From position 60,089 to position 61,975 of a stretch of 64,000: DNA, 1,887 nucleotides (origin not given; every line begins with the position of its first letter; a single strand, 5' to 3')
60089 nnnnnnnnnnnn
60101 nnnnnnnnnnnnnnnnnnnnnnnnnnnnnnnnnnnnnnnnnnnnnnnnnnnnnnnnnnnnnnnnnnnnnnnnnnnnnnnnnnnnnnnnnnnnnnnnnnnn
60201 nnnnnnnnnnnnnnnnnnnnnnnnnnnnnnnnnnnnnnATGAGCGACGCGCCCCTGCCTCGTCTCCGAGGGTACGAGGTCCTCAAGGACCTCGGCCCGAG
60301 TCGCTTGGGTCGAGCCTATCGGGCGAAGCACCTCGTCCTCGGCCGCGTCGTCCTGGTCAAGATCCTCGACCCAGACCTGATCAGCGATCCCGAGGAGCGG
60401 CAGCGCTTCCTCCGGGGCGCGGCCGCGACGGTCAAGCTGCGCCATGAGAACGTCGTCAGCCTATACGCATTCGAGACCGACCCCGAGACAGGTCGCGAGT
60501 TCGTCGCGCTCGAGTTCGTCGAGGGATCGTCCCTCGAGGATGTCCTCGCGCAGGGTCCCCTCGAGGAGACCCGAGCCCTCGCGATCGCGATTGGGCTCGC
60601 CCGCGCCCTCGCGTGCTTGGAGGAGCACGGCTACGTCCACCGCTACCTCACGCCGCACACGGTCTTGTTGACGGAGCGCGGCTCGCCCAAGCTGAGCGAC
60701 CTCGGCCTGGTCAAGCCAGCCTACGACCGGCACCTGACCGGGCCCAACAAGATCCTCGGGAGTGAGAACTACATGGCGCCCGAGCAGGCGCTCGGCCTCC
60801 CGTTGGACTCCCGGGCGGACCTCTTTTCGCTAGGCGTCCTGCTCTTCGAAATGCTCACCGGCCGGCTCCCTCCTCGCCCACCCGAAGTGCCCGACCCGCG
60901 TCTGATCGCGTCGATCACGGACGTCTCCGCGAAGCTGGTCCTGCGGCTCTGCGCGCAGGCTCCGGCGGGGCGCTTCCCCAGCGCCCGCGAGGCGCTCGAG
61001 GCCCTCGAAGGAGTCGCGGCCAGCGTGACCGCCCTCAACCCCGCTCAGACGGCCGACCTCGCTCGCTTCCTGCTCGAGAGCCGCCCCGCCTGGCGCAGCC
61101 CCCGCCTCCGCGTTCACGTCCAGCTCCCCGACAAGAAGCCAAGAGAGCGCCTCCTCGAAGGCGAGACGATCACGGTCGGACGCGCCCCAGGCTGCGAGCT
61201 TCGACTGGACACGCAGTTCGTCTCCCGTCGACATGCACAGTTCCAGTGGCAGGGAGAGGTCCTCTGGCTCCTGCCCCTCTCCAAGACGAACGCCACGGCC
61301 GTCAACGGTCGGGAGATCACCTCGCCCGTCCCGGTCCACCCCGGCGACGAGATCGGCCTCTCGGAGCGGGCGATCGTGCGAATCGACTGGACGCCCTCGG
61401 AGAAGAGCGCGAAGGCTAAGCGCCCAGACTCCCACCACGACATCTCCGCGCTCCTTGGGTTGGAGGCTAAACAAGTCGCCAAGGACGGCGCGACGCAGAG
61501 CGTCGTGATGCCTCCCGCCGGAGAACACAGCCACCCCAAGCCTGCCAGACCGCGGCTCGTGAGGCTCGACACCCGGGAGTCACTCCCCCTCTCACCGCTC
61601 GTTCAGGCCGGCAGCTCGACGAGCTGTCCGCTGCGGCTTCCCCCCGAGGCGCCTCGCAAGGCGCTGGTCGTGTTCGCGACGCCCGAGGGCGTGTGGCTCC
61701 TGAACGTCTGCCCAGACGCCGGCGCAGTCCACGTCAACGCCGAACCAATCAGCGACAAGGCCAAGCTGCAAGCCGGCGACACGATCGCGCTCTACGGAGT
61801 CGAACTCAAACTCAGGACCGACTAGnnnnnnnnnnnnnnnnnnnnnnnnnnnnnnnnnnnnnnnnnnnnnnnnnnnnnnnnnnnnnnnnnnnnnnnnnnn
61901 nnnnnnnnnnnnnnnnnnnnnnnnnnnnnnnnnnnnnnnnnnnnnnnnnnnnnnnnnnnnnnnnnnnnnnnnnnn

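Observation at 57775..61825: Translationally coupled trio: two receiver-kinases followed by a dual-FHA pseudokinase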

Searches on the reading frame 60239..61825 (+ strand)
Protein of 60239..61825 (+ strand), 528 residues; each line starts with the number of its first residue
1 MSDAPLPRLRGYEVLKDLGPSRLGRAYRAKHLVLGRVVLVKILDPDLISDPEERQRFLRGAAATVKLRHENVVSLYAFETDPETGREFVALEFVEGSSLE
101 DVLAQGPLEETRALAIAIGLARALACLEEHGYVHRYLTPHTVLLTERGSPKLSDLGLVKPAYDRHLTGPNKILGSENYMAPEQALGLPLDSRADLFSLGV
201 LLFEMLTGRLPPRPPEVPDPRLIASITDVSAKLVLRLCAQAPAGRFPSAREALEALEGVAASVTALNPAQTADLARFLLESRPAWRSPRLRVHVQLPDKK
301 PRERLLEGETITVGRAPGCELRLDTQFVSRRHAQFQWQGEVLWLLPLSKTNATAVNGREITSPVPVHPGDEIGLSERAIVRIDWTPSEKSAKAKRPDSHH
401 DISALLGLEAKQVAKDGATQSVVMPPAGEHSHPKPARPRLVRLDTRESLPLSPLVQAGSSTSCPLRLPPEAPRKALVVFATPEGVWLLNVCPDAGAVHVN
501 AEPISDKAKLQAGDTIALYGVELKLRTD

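Call 6: search_protein_families(library=pfam, proteins=[window:60239-61825:+], max_evalue=0.01)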
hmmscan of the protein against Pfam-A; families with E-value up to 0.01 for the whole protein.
window:60239-61825:+ (528 aa): 4 families
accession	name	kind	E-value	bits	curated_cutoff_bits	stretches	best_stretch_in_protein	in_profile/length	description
PF00069.31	Pkinase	-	4.4e-29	102.1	31.7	1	12-212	1-197/263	Protein kinase domain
PF07714.23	PK_Tyr_Ser-Thr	-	1.5e-24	87.2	23.1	1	16-211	5-204/258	Protein tyrosine and serine/threonine kinase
PF00498.31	FHA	-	1e-17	64.7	20.7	1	311-374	1-66/67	FHA domain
PF16697.10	Yop-YscD_cpl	-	1.2e-08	35.5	33.2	1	303-372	11-81/94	Inner membrane component of T3SS, cytoplasmic domain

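Call 8: search_protein_families(library=ncbifam, proteins=[window:60239-61825:+], max_evalue=0.01)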
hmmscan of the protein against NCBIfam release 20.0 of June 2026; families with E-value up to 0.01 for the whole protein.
window:60239-61825:+ (528 aa): 14 families
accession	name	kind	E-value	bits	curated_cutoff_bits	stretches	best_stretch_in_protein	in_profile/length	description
NF033483.0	PknB_PASTA_kin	equivalog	1.4e-48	166.3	450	1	12-211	9-207/563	Stk1 family PASTA domain-containing Ser/Thr kinase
NF047741.1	antiphage_MADS6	equivalog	2.8e-30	105.4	460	2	108-268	296-469/612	methylation-associated defense system protein kinase MAD6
NF052427.1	StpK7MSMEG_1200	equivalog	8.7e-28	97.1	900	1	12-211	9-208/601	serine/threonine protein kinase StpK7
TIGR03903.1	TOMM_kin_cyc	equivalog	6.4e-22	77.3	705.75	1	37-209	5-186/1267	TOMM system kinase/cyclase fusion protein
NF009651.0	PRK13184.1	equivalog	1.6e-18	66.1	839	1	11-257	3-288/932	serine/threonine-protein kinase PknD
NF053615.1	SerThrKinAfsKStmc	equivalog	2.6e-18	66.1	1300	1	8-211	11-212/809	protein serine/threonine kinase AfsK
NF038150.1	lanthi_synth_IV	equivalog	5e-16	58.2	650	1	14-269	193-466/851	class IV lanthionine synthetase LanL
NF049868.1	FhaB_Rv0019c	equivalog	1.7e-12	47.7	125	1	305-373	82-150/158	FHA domain-containing protein FhaB/FipA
NF033442.0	BREX_PglW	equivalog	7e-11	40.6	990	2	50-220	548-718/1391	BREX system serine/threonine kinase PglW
NF041660.2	oxygluDhInhib_OdhI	equivalog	9.5e-07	28.7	200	1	305-374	52-120/130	oxoglutarate dehydrogenase inhibitor Odhl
TIGR03354.1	VI_FHA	hypoth_equivalog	1.9e-06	28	120.25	1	296-447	11-159/420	type VI secretion system-associated FHA domain protein TagH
NF011464.0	PRK14879.1-7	equivalog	5.1e-05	23.1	246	1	54-158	50-149/221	Kae1-associated kinase Bud32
NF052573.1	HisKinEspAMyxo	equivalog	0.0011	17.1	1400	1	306-382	44-119/755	serine histidine kinase EspA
NF033760.1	gliding_GltG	equivalog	0.006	15.2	650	0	306-437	21-153/650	adventurous gliding motility protein GltG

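Call 10: find_homologous_proteins(query=window:60239-61825:+, max_evalue=1e-10)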
Query window:60239-61825:+ (528 aa): 937 proteins with E <= 1e-10 among 8000 candidates; the best 120 are listed.
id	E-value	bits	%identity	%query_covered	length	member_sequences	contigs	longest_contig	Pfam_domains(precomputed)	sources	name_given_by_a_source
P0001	0.0e+0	1168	100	100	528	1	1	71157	PF07714.24,PF00069.32,PF00498.32,PF16697.11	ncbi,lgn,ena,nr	ncbi:MAG: protein kinase [Planctomycetes bacterium]|nr:protein kinase [Planctomycetota bacterium]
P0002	3.5e-235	800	68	100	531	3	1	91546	PF07714.24,PF00069.32,PF00498.32,PF16697.11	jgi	jgi:serine/threonine protein kinase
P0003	9.2e-151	521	51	99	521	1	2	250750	PF07714.24,PF00069.32,PF00498.32,PF16697.11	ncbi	ncbi:MAG: protein kinase [Planctomycetota bacterium]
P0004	5.6e-150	519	52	99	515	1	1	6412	PF07714.24,PF00069.32,PF00498.32,PF16697.11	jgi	jgi:serine/threonine protein kinase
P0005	2.5e-149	516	50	98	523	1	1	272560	PF07714.24,PF00069.32,PF00498.32,PF16697.11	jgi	jgi:serine/threonine protein kinase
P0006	1.0e-145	504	50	99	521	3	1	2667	PF07714.24,PF00069.32,PF00498.32,PF16697.11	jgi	-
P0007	1.1e-137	478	49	98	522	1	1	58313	PF07714.24,PF00069.32,PF00498.32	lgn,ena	-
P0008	4.0e-131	456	47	99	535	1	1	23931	PF07714.24,PF00069.32,PF00498.32,PF16697.11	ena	-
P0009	1.2e-47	181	35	65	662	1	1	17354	PF07714.24,PF00069.32,PF00498.32,PF16697.11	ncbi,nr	ncbi:MAG: protein kinase [Planctomycetes bacterium]|nr:protein kinase [Planctomycetota bacterium]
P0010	2.6e-47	180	34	38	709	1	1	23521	PF06293.21,PF07714.24,PF00069.32,PF03109.23,PF17667.8,PF01636.30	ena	-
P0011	6.3e-45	172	33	48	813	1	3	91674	PF07714.24,PF00069.32,PF03109.23,PF14531.13,PF01163.29,PF01636.30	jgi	jgi:serine/threonine-protein kinase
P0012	9.8e-45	171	40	51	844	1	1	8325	PF07714.24,PF00069.32,PF03109.23,PF01636.30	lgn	-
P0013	6.5e-41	159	36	39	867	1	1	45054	PF07714.24,PF00069.32,PF03109.23,PF01636.30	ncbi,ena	-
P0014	1.5e-40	157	36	48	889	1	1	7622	PF07714.24,PF00069.32,PF03109.23,PF01636.30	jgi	jgi:serine/threonine-protein kinase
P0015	4.9e-40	156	34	39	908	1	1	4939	PF07714.24,PF00069.32,PF03109.23,PF01636.30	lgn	-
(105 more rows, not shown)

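Call 19: find_encoding_contigs(protein=P0003, flank=8000, max_places=2)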
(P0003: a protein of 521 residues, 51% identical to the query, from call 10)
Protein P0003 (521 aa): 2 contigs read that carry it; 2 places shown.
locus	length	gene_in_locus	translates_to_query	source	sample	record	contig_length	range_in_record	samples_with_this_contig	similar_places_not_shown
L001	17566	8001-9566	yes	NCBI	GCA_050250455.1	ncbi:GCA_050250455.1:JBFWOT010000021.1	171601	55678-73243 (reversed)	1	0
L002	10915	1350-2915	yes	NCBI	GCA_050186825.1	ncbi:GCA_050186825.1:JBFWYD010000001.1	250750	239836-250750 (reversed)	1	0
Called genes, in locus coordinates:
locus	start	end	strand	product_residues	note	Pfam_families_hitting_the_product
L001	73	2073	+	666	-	PF00069:Pkinase, PF07714:PK_Tyr_Ser-Thr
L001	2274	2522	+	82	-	-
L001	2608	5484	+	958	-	PF00989:PAS, PF08448:PAS_4, PF13188:PAS_8, PF00989:PAS, PF08448:PAS_4, PF13426:PAS_9, PF02518:HATPase_c, PF00072:Response_reg, +7 more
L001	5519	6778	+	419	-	PF00072:Response_reg, PF03109:ABC1 (faint), PF00069:Pkinase, PF01636:APH (faint), PF07714:PK_Tyr_Ser-Thr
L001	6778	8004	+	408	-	PF00072:Response_reg, PF03109:ABC1 (faint), PF00069:Pkinase, PF01636:APH (faint), PF07714:PK_Tyr_Ser-Thr, PF17667:Pkinase_fungal (weak)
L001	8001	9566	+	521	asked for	PF00069:Pkinase, PF07714:PK_Tyr_Ser-Thr, PF16697:Yop-YscD_cpl (weak), PF00498:FHA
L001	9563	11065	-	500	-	PF00158:Sigma54_activat, PF01078:Mg_chelatase (faint), PF14532:Sigma54_activ_2, PF00004:AAA (weak), PF07728:AAA_5, PF25601:AAA_lid_14, PF02954:HTH_8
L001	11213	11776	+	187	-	PF05579:Peptidase_S32 (weak), PF00089:Trypsin (faint), PF13365:Trypsin_2 (faint)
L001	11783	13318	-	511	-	PF00989:PAS, PF08448:PAS_4, PF13188:PAS_8 (weak), PF08447:PAS_3 (weak), PF13426:PAS_9, PF00512:HisKA, PF02518:HATPase_c, PF00072:Response_reg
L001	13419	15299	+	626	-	PF00246:Peptidase_M14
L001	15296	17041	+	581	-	PF00246:Peptidase_M14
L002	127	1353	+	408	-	PF00072:Response_reg, PF03109:ABC1 (faint), PF00069:Pkinase, PF01636:APH (faint), PF07714:PK_Tyr_Ser-Thr, PF17667:Pkinase_fungal (weak)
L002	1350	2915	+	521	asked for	PF00069:Pkinase, PF07714:PK_Tyr_Ser-Thr, PF16697:Yop-YscD_cpl (weak), PF00498:FHA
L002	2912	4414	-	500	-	PF00158:Sigma54_activat, PF01078:Mg_chelatase (faint), PF14532:Sigma54_activ_2, PF00004:AAA (weak), PF07728:AAA_5, PF25601:AAA_lid_14, PF02954:HTH_8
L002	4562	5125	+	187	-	PF05579:Peptidase_S32 (weak), PF00089:Trypsin (faint), PF13365:Trypsin_2 (faint)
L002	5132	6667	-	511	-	PF00989:PAS, PF08448:PAS_4, PF13188:PAS_8 (weak), PF08447:PAS_3 (weak), PF13426:PAS_9, PF00512:HisKA, PF02518:HATPase_c, PF00072:Response_reg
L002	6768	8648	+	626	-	PF00246:Peptidase_M14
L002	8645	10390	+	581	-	PF00246:Peptidase_M14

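Call 20: find_encoding_contigs(protein=P0005, flank=8000, max_places=2)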
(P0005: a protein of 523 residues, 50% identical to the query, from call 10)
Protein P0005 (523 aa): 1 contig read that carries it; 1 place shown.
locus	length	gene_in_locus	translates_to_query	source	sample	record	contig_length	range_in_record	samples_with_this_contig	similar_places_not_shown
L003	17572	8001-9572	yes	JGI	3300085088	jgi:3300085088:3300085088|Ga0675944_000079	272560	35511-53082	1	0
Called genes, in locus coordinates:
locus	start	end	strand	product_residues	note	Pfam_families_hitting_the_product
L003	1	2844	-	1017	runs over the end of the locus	PF00501:AMP-binding, PF23024:AMP-dom_DIP2-like, PF00550:PP-binding, PF00132:Hexapep (faint)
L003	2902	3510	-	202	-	PF00881:Nitroreductase, PF14512:TM1586_NiRdase (weak)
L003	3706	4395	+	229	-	-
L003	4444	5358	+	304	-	PF21755:DacZ_P (weak), PF02457:DAC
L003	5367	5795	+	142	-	PF13279:4HBT_2, PF03061:4HBT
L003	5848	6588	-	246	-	PF00142:Fer4_NifH (faint), PF01656:CbiA, PF06564:CBP_BcsQ (faint), PF09140:MipZ (faint), PF10609:ParA (weak), PF13614:AAA_31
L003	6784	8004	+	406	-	PF00072:Response_reg, PF01636:APH (faint), PF00069:Pkinase, PF07714:PK_Tyr_Ser-Thr, PF17667:Pkinase_fungal (weak)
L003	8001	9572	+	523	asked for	PF00069:Pkinase, PF07714:PK_Tyr_Ser-Thr, PF16697:Yop-YscD_cpl (weak), PF00498:FHA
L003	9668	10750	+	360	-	PF01571:GCV_T, PF08669:GCV_T_C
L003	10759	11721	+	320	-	PF01380:SIS, PF13580:SIS_2 (weak), PF00571:CBS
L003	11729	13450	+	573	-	PF02543:Carbam_trans_N, PF16861:Carbam_trans_C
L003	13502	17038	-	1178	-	PF00069:Pkinase, PF07714:PK_Tyr_Ser-Thr, PF08238:Sel1 (faint)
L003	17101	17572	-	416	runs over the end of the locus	PF01411:tRNA-synt_2c (weak), PF07973:tRNA_SAD (weak)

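Call 21: find_encoding_contigs(protein=P0002, flank=8000, max_places=2)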
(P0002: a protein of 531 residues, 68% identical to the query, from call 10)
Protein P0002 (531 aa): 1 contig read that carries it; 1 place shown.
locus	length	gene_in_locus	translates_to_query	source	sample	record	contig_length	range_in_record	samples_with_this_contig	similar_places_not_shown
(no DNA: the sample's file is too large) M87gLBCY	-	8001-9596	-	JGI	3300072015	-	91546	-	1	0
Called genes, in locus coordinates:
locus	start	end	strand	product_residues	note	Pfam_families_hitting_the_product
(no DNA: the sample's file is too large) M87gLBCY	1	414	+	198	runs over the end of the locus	PF07638:Sigma70_ECF, PF04542:Sigma70_r2, PF04545:Sigma70_r4, PF08281:Sigma70_r4_2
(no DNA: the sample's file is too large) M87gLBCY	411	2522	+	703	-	PF00069:Pkinase, PF07714:PK_Tyr_Ser-Thr, PF13415:Beta-prop_FBX42 (weak), PF24681:Kelch_KLHDC2_KLHL20_DRC7, PF24981:Beta-prop_ATRN-LZTR1 (faint), PF07646:Kelch_2 (faint)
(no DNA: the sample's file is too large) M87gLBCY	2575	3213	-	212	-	PF13365:Trypsin_2 (faint)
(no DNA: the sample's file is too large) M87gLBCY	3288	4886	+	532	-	PF00158:Sigma54_activat, PF14532:Sigma54_activ_2, PF00004:AAA (weak), PF07728:AAA_5, PF25601:AAA_lid_14, PF02954:HTH_8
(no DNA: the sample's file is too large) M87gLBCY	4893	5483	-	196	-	PF16697:Yop-YscD_cpl (weak), PF00498:FHA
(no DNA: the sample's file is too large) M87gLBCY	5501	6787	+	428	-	PF00072:Response_reg, PF00069:Pkinase, PF07714:PK_Tyr_Ser-Thr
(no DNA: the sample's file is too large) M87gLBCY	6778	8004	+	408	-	PF00072:Response_reg, PF00069:Pkinase, PF07714:PK_Tyr_Ser-Thr, PF17667:Pkinase_fungal (weak)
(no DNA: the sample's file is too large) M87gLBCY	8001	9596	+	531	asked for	PF00069:Pkinase, PF07714:PK_Tyr_Ser-Thr, PF00498:FHA, PF16697:Yop-YscD_cpl (weak)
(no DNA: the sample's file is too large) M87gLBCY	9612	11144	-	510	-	PF00989:PAS, PF08448:PAS_4 (weak), PF13188:PAS_8 (weak), PF13426:PAS_9, PF08447:PAS_3, PF00512:HisKA, PF02518:HATPase_c, PF00072:Response_reg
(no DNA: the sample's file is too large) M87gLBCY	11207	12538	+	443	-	PF00072:Response_reg, PF00069:Pkinase, PF01636:APH (faint), PF03109:ABC1 (faint), PF07714:PK_Tyr_Ser-Thr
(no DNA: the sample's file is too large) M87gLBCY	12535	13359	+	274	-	PF00582:Usp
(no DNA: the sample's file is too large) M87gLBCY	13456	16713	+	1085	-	PF01590:GAF, PF13185:GAF_2, PF00989:PAS (faint), PF08448:PAS_4, PF08447:PAS_3, PF00512:HisKA, PF02518:HATPase_c, PF00072:Response_reg, +1 more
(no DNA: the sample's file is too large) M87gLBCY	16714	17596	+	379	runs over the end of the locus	PF00072:Response_reg, PF00512:HisKA, PF02518:HATPase_c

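Call 23: find_encoding_contigs(protein=P0007, flank=8000, max_places=1)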
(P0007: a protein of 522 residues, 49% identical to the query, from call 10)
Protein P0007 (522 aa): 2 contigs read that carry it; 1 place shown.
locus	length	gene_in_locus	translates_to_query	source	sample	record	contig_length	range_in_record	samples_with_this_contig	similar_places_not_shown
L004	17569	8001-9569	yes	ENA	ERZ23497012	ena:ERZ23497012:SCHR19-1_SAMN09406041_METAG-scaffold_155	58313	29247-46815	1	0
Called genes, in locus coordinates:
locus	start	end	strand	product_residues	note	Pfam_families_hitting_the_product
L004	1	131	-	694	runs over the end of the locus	PF02518:HATPase_c, PF00072:Response_reg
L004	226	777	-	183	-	PF13302:Acetyltransf_3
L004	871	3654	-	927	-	PF01624:MutS_I, PF05188:MutS_II, PF05192:MutS_III, PF05190:MutS_IV, PF00488:MutS_V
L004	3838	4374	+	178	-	PF00085:Thioredoxin, PF13098:Thioredoxin_2 (weak)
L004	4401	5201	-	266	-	PF00582:Usp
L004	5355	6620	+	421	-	PF00072:Response_reg, PF00069:Pkinase, PF07714:PK_Tyr_Ser-Thr, PF17667:Pkinase_fungal (weak)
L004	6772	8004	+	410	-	PF00072:Response_reg, PF01636:APH (faint), PF00069:Pkinase, PF07714:PK_Tyr_Ser-Thr, PF17667:Pkinase_fungal (weak)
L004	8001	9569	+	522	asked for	PF00069:Pkinase, PF07714:PK_Tyr_Ser-Thr, PF00498:FHA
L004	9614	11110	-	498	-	PF00989:PAS, PF08447:PAS_3, PF13426:PAS_9, PF00512:HisKA, PF02518:HATPase_c, PF00072:Response_reg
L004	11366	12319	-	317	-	-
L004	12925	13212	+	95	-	PF01985:CRS1_YhbY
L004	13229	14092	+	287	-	PF01048:PNP_UDP_1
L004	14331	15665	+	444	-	PF00278:Orn_DAP_Arg_deC, PF01168:Ala_racemase_N (weak), PF02784:Orn_Arg_deC_N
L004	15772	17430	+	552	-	PF00245:Alk_phosphatase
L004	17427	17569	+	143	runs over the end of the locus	PF08211:dCMP_cyt_deam_2, PF00383:dCMP_cyt_deam_1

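Call 24: find_encoding_contigs(protein=P0008, flank=8000, max_places=1)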
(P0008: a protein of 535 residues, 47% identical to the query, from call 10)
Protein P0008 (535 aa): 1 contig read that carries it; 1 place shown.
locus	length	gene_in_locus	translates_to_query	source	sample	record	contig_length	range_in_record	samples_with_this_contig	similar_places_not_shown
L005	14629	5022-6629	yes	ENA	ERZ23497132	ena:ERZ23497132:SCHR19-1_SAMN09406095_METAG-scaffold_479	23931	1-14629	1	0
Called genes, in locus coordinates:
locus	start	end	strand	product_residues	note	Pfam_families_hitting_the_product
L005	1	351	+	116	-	?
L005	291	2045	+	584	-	-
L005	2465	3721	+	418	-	PF00072:Response_reg, PF01636:APH (faint), PF00069:Pkinase, PF03109:ABC1 (faint), PF07714:PK_Tyr_Ser-Thr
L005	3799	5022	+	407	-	PF00072:Response_reg, PF00069:Pkinase, PF01636:APH (faint), PF07714:PK_Tyr_Ser-Thr, PF17667:Pkinase_fungal (weak)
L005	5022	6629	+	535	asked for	PF00069:Pkinase, PF07714:PK_Tyr_Ser-Thr, PF16697:Yop-YscD_cpl (weak), PF00498:FHA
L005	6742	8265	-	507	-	PF00158:Sigma54_activat, PF01078:Mg_chelatase (weak), PF13191:AAA_16 (weak), PF14532:Sigma54_activ_2, PF00004:AAA (weak), PF07728:AAA_5, PF25601:AAA_lid_14, PF02954:HTH_8 (weak)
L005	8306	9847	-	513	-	PF00989:PAS, PF08448:PAS_4 (weak), PF13188:PAS_8 (weak), PF13426:PAS_9, PF08447:PAS_3, PF00512:HisKA, PF02518:HATPase_c, PF00072:Response_reg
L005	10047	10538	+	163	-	-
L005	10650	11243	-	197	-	PF14520:HHH_5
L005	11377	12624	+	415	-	PF00072:Response_reg, PF00069:Pkinase, PF07714:PK_Tyr_Ser-Thr, PF01636:APH (faint), PF17667:Pkinase_fungal (weak)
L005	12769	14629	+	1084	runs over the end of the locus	-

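Call 25: find_encoding_contigs(protein=P0009, flank=8000, max_places=1)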
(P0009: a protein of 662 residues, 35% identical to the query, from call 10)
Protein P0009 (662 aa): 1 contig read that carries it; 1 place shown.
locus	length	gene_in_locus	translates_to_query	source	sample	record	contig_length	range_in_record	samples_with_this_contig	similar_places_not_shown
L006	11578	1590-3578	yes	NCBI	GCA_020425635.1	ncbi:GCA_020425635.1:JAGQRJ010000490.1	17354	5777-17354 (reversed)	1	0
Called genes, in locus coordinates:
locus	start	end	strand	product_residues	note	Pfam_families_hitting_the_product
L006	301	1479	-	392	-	PF09445:Methyltransf_15 (weak), PF18096:Thump_like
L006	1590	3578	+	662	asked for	PF00069:Pkinase, PF07714:PK_Tyr_Ser-Thr, PF16697:Yop-YscD_cpl, PF00498:FHA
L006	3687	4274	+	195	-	PF00578:AhpC-TSA, PF08534:Redoxin, PF10417:1-cysPrx_C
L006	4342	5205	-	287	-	PF12146:Hydrolase_4, PF00561:Abhydrolase_1, PF12697:Abhydrolase_6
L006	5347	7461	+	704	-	PF00496:SBP_bac_5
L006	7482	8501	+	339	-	PF19300:BPD_transp_1_N, PF00528:BPD_transp_1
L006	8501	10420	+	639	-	PF12911:OppC_N, PF00528:BPD_transp_1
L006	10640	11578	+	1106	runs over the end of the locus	-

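Call 26: predict_structure(alignment_id=A1)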
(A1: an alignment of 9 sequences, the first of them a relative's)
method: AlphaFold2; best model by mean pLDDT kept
length: 528 residues; sequences in the alignment: 9
mean_pLDDT: 76.9   pTM: 0.49
mean pLDDT of the five models: 76.9, 76.4, 75.1, 73.7, 68.4
residues with pLDDT >= 90: 140; 70-90: 255; 50-70: 54; < 50: 79
segments of 3 or more residues with pLDDT < 50: 163-169, 265-285, 387-435
pLDDT, mean of each block of 10 residues (from residue 1): 70 87 82 86 78 68 72 83 84 86 88 93 91 84 86 68 48 72 80 93 92 69 84 92 92 92 47 36 53 86 83 89 88 82 84 87 82 89 63 34 37 29 30 58 90 86 85 89 88 88 90 93 90
secondary structure, 60 per line:
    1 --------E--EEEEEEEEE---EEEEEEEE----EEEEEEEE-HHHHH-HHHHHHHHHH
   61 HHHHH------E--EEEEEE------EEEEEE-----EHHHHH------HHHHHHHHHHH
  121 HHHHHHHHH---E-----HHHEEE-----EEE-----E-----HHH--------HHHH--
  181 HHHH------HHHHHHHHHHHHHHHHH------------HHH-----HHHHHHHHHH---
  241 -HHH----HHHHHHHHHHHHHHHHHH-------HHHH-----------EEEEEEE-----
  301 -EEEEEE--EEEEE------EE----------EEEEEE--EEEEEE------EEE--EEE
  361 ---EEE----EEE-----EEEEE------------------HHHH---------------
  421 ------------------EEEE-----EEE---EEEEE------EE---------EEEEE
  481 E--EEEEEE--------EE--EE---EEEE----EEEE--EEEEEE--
elements in order: E12-20 E24-31 E36-43 H45-49 H51-65 E75-80 E87-92 H99-103 H110-129 E142-144 E150-152 H175-178 H181-184 H191-207 H228-237 H249-266 H274-277 E289-295 E302-307 E310-314 E333-338 E341-346 E353-355 E358-360 E364-366 E371-373 E379-383 H402-405 E439-442 E448-450 E454-458 E476-481 E484-489 E507-510 E515-518 E521-526
